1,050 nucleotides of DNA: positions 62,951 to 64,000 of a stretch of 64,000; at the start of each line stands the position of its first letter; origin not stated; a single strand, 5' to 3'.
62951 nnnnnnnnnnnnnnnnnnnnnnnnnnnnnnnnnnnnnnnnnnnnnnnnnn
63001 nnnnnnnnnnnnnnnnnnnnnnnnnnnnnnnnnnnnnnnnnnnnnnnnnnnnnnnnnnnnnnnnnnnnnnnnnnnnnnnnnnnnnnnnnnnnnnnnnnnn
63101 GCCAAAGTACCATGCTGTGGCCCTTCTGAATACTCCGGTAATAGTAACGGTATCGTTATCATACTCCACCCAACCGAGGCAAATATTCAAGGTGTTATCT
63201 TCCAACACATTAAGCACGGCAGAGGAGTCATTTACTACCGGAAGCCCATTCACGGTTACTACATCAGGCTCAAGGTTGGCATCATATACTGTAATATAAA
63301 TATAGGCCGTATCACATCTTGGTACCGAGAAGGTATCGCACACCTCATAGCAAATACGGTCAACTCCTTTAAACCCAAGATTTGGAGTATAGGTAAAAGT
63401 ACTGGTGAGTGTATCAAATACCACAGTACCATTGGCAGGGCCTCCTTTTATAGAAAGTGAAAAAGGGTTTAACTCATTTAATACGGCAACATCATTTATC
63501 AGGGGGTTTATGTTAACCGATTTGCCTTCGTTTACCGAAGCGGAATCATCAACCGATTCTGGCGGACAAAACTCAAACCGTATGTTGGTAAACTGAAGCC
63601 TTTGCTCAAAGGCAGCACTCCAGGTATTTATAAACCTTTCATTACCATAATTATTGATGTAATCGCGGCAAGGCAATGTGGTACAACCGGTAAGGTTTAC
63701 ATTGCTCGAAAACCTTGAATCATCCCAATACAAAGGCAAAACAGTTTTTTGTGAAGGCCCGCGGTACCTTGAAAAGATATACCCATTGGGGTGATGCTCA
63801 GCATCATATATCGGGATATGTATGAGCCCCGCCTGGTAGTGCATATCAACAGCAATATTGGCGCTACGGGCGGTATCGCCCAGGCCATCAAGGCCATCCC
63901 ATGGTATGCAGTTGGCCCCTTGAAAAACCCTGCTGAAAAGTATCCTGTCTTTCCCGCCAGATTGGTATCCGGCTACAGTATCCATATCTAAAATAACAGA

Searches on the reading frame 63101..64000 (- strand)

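Call 57: search_protein_families(library=pfam, proteins=[window:63101-64000:-], max_evalue=0.001)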
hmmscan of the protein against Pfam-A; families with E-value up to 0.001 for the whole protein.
window:63101-64000:- (300 aa): 3 families
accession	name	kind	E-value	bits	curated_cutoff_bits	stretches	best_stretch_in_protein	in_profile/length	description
PF17963.7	Big_9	-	1.5e-12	48.7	23.6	1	147-225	4-79/89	Bacterial Ig domain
PF17803.7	Cadherin_4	-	3e-10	40.9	25.1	1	146-204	13-71/71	Bacterial cadherin-like domain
PF17892.7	Cadherin_5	-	8.5e-05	22.7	26.5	0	182-223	41-84/98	Cadherin-like domain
